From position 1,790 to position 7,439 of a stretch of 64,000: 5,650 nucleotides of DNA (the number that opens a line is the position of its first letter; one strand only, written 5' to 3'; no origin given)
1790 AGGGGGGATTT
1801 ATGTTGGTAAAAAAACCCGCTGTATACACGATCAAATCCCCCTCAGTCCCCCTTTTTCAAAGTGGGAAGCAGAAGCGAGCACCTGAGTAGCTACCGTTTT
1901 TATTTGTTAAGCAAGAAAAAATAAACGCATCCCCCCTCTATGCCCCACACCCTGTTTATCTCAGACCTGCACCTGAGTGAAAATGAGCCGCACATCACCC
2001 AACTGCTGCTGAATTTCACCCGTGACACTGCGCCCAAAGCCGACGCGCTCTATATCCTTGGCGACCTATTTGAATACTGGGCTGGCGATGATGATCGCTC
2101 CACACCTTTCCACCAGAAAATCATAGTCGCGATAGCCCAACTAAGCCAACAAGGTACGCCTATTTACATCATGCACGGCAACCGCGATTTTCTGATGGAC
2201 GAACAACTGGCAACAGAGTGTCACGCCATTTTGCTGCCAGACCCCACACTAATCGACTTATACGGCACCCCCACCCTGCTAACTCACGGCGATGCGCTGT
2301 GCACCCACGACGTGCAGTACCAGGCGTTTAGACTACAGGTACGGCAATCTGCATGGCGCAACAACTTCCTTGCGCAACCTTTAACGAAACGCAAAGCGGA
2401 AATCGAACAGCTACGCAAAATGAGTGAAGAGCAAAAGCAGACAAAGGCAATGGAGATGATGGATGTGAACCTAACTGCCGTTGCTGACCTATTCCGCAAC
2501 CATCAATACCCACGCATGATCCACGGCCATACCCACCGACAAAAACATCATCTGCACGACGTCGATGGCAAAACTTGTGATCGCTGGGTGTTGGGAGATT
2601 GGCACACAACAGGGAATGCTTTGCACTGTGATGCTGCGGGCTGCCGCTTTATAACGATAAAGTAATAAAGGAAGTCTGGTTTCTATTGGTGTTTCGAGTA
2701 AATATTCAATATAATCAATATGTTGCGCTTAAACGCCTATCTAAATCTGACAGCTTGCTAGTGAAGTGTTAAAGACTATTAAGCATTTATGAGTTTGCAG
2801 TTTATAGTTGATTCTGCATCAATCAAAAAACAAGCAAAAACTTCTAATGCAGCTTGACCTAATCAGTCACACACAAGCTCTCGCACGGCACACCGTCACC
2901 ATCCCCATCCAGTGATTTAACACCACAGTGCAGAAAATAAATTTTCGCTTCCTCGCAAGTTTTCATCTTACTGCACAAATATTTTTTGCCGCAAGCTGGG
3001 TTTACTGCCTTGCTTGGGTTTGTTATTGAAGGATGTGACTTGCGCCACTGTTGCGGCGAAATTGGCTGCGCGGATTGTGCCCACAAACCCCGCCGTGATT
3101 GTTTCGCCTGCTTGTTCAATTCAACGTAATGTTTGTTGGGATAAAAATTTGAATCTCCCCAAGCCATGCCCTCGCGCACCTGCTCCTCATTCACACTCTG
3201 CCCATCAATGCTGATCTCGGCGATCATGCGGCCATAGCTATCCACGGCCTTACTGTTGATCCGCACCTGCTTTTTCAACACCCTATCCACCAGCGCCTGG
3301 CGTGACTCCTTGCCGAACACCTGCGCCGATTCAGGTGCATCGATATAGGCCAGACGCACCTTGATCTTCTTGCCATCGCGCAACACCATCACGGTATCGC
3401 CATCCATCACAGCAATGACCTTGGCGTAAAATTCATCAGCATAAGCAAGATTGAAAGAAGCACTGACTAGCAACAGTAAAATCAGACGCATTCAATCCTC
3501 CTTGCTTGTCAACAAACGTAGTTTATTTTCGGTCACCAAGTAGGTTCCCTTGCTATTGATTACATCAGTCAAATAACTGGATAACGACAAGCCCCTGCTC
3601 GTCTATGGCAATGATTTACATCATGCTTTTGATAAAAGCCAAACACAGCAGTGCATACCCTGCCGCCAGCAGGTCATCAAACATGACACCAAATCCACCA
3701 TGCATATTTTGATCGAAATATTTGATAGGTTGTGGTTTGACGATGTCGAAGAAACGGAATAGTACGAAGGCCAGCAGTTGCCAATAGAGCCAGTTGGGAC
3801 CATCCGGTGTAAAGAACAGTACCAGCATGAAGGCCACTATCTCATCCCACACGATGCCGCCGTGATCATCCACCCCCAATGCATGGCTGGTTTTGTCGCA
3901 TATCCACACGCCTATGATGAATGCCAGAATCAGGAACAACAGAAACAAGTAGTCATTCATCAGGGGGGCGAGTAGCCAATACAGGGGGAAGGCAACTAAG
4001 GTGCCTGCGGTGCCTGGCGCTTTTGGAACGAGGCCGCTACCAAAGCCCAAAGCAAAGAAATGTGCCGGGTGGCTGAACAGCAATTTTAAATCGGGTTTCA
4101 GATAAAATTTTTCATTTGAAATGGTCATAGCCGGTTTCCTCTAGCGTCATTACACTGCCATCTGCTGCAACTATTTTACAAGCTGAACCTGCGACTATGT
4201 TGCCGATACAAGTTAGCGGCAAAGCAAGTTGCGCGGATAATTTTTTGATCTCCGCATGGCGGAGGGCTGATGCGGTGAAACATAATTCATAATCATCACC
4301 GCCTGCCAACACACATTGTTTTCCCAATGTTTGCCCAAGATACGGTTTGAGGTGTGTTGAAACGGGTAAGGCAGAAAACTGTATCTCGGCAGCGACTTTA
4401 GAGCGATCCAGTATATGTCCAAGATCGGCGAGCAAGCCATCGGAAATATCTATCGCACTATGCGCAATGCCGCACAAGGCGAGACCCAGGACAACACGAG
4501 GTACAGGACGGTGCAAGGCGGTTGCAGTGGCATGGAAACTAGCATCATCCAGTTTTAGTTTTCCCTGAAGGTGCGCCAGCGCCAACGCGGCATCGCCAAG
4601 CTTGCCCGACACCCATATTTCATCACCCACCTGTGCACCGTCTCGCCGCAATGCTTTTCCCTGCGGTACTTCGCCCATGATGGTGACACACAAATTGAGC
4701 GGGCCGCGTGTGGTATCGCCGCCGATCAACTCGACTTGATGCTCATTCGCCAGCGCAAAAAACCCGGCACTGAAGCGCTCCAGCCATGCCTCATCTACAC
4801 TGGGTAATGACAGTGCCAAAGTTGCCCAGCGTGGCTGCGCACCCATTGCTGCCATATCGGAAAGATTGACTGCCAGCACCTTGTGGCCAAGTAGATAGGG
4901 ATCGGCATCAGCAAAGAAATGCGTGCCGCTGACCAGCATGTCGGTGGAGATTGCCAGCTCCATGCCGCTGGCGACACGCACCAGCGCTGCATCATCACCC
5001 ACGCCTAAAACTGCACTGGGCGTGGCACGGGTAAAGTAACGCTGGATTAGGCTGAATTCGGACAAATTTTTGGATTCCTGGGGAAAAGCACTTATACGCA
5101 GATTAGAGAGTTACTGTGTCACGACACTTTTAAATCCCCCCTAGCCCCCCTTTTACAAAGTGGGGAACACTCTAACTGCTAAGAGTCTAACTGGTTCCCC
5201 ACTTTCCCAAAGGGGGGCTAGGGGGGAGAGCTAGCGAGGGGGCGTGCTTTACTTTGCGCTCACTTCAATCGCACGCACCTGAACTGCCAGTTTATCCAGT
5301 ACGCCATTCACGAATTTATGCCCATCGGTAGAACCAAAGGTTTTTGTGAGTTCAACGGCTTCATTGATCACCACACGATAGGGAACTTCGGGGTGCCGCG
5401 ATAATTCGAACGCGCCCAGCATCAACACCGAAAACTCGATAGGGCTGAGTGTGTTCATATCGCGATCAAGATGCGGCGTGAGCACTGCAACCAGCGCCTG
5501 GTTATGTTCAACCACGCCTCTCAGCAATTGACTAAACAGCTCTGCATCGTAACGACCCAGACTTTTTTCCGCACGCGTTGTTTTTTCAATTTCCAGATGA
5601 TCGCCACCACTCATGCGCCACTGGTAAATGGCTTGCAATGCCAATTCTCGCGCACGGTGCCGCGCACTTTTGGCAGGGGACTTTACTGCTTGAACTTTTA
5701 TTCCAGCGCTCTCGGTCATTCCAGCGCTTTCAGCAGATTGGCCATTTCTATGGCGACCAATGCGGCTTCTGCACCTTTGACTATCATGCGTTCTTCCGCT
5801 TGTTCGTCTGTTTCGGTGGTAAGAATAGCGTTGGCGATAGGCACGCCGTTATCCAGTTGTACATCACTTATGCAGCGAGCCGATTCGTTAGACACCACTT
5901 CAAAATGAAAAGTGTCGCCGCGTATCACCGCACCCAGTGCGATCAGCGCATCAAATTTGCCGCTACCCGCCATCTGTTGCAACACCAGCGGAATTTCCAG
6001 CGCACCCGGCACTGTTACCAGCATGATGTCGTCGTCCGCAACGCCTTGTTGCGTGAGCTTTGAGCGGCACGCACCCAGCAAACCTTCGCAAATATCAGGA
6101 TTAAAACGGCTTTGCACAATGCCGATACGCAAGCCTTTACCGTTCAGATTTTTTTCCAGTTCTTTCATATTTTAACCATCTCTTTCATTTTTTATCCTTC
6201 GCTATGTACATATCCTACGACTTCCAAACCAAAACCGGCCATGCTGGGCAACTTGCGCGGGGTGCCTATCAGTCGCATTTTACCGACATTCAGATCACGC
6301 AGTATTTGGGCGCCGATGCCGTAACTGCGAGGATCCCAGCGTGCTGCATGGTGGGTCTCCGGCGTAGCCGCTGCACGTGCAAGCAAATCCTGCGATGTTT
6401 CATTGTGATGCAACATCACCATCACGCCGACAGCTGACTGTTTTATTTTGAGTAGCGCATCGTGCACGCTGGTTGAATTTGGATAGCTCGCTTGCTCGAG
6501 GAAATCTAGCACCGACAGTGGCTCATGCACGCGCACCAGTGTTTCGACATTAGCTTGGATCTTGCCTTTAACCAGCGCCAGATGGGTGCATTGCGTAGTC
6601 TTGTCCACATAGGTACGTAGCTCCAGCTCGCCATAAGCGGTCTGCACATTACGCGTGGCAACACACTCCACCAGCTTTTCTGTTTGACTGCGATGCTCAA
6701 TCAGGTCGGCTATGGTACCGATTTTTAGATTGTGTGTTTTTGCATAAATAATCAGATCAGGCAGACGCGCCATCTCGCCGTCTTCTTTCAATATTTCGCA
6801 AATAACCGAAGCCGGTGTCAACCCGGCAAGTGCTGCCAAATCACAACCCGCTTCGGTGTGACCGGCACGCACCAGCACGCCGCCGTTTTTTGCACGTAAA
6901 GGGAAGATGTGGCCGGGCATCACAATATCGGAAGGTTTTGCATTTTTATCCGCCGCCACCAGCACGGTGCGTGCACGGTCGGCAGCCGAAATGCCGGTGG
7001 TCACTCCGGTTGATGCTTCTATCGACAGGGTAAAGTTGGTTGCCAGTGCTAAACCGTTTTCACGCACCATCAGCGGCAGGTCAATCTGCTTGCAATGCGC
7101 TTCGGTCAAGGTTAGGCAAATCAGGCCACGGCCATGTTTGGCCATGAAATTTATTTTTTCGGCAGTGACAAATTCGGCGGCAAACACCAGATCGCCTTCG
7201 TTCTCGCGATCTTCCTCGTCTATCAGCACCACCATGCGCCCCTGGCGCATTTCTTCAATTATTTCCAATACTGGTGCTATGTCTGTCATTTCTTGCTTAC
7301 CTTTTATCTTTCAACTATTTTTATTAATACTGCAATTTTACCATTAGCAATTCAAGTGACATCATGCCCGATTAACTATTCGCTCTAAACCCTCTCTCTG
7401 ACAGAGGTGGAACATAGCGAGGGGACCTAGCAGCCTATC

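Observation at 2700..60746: AT-rich intergenic element with an IHF-consensus core, 14 copies in 64 kb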

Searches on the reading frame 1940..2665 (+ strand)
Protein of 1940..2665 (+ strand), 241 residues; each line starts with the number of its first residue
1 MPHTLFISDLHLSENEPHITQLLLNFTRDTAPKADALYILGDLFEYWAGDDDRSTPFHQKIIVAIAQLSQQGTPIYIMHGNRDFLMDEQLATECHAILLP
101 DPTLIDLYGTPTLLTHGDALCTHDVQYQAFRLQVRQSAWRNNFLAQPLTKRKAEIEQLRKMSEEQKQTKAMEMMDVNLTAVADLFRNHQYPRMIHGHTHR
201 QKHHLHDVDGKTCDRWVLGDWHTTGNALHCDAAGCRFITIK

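Call 37: search_protein_families(library=pfam, proteins=[window:1940-2665:+], max_evalue=0.00001)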
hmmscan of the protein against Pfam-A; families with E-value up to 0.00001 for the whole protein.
window:1940-2665:+ (241 aa): 2 families
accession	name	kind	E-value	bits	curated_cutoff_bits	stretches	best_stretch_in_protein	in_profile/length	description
PF00149.33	Metallophos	-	1.4e-08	35.8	21.5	1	4-200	3-190/191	Calcineurin-like phosphoesterase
PF12850.12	Metallophos_2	-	7.6e-06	26.4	27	0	5-124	4-91/154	Calcineurin-like phosphoesterase superfamily domain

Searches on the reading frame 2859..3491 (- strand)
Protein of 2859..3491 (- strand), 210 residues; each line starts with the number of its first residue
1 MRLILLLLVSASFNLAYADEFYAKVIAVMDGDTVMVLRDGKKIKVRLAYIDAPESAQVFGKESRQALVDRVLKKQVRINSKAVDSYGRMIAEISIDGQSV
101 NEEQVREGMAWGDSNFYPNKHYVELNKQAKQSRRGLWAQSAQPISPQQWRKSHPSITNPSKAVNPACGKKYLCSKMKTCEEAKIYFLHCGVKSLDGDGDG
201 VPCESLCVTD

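Call 37: search_protein_families(library=pfam, proteins=[window:2859-3491:-], max_evalue=0.00001)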
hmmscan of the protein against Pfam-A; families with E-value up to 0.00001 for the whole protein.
window:2859-3491:- (210 aa): 2 families
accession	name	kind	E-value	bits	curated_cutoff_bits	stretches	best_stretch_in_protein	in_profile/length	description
PF00565.23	SNase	-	1.8e-21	77.1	21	1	44-139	1-107/107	Staphylococcal nuclease homologue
PF05901.16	Excalibur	-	1.9e-08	35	22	1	173-204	4-36/36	Excalibur calcium-binding domain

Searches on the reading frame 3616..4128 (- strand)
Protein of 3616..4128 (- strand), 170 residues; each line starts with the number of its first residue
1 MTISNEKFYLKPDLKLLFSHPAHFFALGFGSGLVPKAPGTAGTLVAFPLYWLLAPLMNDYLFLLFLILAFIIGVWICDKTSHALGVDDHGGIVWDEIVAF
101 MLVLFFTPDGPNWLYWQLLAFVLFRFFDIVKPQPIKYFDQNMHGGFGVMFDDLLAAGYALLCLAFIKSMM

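Call 52: search_protein_families(library=pfam, proteins=[window:3616-4128:-], max_evalue=0.00001)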
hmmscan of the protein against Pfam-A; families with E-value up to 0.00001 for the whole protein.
window:3616-4128:- (170 aa): 1 family
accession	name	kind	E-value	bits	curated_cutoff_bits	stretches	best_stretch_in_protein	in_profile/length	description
PF04608.18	PgpA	-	1e-39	136.1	28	1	25-166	2-140/141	Phosphatidylglycerophosphatase A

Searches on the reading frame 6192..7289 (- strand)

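Call 37: search_protein_families(library=pfam, proteins=[window:6192-7289:-], max_evalue=0.00001)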
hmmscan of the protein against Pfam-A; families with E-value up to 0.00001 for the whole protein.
window:6192-7289:- (365 aa): 2 families
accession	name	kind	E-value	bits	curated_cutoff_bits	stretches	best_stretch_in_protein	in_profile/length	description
PF00926.24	DHBP_synthase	-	2.4e-82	275.5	26.4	1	9-199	2-191/191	3,4-dihydroxy-2-butanone 4-phosphate synthase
PF00925.25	GTP_cyclohydro2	-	2.6e-36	125.1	23.3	1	209-361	2-164/165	GTP cyclohydrolase II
